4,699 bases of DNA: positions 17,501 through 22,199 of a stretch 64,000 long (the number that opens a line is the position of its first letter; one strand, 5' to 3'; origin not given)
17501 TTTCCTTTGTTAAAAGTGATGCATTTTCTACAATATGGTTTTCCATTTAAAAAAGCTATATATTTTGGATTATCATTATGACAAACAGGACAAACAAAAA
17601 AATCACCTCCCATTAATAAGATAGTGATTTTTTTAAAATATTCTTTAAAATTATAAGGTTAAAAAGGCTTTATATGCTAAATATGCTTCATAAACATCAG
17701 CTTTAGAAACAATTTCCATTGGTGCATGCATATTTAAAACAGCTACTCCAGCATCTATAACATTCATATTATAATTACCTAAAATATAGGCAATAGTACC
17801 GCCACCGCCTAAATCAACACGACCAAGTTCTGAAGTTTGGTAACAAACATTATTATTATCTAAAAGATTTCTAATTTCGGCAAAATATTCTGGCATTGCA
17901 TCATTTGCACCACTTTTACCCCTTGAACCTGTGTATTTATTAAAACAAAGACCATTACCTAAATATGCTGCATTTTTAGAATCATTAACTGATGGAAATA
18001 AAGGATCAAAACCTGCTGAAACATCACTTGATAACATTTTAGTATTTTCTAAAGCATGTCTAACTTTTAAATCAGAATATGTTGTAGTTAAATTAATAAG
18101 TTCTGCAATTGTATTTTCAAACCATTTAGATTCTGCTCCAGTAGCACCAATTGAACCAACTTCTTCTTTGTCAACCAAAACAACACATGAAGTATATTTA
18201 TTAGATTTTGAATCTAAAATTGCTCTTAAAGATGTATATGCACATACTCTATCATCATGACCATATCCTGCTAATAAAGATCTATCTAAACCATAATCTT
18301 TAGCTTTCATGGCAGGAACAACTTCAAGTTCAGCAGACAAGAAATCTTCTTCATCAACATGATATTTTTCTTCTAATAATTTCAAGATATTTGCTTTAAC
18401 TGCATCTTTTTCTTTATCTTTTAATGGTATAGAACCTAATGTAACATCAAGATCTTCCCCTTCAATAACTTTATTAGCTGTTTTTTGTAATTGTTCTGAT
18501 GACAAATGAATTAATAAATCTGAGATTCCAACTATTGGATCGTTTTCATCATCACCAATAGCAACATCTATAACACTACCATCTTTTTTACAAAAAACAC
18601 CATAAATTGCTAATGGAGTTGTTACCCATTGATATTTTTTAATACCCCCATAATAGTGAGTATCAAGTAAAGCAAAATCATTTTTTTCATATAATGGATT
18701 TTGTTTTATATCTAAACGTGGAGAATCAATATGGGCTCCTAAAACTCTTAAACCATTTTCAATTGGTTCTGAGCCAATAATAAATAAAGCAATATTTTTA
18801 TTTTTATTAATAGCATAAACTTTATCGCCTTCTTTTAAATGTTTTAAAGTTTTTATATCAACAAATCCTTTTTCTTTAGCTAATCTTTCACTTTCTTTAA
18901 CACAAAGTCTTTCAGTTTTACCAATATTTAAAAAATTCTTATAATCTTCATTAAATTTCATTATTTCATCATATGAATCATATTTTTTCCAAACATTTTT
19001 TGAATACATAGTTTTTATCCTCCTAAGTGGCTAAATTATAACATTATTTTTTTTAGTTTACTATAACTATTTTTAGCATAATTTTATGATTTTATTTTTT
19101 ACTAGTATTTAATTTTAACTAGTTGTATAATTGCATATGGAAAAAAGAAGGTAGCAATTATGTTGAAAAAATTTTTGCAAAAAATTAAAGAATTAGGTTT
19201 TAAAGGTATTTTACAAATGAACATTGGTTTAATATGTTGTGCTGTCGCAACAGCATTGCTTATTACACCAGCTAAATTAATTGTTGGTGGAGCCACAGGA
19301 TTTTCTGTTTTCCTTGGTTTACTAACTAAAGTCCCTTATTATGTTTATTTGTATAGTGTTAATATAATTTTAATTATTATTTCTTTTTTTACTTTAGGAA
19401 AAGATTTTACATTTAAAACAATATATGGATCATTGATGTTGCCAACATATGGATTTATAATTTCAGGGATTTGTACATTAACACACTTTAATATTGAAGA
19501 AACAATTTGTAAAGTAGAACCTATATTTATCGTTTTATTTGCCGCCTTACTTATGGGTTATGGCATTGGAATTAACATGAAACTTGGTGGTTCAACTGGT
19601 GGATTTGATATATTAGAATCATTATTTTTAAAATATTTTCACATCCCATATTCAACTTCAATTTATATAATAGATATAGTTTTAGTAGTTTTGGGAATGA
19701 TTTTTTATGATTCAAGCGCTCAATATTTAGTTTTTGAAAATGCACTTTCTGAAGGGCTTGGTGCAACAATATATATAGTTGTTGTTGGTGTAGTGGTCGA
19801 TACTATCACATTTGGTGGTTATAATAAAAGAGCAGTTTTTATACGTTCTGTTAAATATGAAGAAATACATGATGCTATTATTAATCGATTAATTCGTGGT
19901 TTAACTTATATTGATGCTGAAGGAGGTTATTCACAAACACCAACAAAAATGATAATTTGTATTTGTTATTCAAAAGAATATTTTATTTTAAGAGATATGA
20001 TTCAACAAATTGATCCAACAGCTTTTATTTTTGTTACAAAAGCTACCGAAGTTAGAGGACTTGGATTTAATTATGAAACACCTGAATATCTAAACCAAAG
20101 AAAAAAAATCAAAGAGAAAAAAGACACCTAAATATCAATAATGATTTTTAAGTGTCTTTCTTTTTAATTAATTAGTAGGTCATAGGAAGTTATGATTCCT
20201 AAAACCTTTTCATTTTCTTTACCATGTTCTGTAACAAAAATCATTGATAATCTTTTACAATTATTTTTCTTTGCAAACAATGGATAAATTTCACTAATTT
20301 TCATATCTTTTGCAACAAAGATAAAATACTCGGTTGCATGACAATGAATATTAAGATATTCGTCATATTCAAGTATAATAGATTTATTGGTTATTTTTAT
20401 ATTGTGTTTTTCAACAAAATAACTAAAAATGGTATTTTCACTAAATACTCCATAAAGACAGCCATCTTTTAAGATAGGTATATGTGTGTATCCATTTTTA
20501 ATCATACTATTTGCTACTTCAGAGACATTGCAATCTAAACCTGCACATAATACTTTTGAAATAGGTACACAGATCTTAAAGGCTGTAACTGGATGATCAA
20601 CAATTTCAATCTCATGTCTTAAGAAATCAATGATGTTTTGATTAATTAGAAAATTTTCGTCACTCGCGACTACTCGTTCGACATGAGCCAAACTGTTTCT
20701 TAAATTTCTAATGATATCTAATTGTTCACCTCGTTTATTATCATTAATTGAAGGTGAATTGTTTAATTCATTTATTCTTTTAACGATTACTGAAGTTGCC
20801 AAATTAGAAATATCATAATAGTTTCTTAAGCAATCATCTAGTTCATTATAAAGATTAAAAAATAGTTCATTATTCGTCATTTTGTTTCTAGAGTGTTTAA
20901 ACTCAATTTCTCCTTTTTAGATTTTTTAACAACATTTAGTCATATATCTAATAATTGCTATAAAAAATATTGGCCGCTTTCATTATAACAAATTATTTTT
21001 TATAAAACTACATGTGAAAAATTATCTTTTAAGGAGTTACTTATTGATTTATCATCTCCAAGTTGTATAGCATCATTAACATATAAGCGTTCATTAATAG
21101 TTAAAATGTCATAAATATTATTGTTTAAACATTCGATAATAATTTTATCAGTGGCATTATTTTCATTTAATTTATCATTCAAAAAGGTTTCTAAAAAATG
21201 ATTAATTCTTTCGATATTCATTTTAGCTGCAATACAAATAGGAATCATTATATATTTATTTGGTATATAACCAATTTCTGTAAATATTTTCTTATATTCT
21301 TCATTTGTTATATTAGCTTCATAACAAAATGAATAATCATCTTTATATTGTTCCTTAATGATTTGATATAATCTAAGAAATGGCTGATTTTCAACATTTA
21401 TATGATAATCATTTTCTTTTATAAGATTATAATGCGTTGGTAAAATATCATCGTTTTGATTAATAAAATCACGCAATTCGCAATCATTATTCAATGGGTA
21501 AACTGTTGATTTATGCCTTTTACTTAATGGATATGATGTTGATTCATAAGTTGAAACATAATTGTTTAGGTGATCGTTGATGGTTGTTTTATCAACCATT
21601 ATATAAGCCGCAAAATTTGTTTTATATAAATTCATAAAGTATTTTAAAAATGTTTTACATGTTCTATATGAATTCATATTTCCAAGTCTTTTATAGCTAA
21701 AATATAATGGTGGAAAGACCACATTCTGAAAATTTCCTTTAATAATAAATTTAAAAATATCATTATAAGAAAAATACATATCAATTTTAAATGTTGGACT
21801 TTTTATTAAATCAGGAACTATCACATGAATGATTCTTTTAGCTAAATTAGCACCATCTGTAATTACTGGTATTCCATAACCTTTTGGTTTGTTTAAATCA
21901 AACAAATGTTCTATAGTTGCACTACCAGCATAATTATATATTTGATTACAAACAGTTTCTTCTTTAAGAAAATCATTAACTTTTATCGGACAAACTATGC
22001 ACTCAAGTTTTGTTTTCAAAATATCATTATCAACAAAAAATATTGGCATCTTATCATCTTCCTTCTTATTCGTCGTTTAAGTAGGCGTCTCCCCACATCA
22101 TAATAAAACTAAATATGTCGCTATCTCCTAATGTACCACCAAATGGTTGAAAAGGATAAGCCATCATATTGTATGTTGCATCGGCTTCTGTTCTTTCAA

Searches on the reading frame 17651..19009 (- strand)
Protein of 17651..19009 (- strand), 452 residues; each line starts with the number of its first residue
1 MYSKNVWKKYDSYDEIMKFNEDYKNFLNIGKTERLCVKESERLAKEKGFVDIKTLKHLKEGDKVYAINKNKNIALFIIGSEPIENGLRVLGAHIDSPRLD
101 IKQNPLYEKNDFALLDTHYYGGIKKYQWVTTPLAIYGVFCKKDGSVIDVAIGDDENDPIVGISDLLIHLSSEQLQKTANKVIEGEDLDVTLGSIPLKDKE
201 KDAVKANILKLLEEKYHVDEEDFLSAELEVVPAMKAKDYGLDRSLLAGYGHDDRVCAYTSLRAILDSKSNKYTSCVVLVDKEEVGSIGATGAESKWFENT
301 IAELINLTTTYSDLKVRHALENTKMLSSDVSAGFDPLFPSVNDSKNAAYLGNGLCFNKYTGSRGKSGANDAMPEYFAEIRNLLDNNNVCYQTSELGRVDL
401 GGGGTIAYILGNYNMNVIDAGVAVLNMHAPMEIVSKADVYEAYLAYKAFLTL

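Call 59: search_protein_families(library=pfam, proteins=[window:17651-19009:-], max_evalue=0.00001)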
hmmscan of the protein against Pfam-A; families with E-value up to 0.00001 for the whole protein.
window:17651-19009:- (452 aa): 1 family
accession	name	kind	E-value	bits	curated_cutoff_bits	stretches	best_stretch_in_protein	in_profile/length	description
PF02127.20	Peptidase_M18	-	1.6e-83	281.4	24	1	26-449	1-431/432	Aminopeptidase I zinc metalloprotease (M18)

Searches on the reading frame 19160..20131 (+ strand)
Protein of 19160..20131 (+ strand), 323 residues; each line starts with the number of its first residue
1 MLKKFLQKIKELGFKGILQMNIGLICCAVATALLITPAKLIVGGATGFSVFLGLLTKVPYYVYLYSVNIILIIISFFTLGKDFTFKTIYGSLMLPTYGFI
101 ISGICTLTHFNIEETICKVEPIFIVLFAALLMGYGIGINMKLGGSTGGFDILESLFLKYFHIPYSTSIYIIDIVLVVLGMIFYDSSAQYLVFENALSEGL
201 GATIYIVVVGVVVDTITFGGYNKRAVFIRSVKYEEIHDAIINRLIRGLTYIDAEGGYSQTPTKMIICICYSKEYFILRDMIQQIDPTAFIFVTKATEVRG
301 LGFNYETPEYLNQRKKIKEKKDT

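Call 59: search_protein_families(library=pfam, proteins=[window:19160-20131:+], max_evalue=0.00001)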
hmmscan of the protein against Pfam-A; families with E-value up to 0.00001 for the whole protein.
window:19160-20131:+ (323 aa): 2 families
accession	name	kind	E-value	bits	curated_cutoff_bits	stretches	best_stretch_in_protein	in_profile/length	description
PF02588.21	YitT_membrane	-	1.3e-32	113.4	24.3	1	18-240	3-204/205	Uncharacterised 5xTM membrane BCR, YitT family COG1284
PF10035.14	DUF2179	-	8.6e-19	67.6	22.8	1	246-300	1-55/55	Uncharacterized protein conserved in bacteria (DUF2179)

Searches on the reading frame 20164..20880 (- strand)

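Call 59: search_protein_families(library=pfam, proteins=[window:20164-20880:-], max_evalue=0.00001)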
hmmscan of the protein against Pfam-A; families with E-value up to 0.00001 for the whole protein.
window:20164-20880:- (238 aa): 1 family
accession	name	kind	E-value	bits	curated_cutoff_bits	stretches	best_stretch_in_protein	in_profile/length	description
PF00571.33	CBS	-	8e-13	49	24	0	106-156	5-56/57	CBS domain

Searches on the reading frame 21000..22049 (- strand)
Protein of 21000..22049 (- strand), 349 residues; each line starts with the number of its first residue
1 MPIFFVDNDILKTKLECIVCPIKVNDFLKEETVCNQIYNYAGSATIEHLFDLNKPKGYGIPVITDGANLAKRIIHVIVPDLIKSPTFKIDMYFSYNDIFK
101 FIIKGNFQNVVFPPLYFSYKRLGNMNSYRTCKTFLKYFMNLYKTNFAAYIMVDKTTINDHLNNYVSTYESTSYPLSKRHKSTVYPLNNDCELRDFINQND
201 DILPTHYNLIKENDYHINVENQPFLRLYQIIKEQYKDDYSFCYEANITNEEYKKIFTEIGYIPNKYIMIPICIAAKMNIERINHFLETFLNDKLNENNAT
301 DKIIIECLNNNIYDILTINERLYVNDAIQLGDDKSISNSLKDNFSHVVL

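Call 3: search_protein_families(library=pfam, proteins=[window:21000-22049:-], max_evalue=0.01)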
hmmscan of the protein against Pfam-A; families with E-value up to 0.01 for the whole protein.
window:21000-22049:- (349 aa): 1 family
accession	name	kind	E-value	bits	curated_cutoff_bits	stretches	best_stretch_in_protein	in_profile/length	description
PF01661.27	Macro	-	0.00011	22.6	22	1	27-115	8-102/118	Macro domain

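Call 47: search_protein_families(library=padloc, proteins=[window:21000-22049:-], max_evalue=0.001)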
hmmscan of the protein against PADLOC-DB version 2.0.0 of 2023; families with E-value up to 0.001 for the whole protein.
window:21000-22049:- (349 aa): 0 families
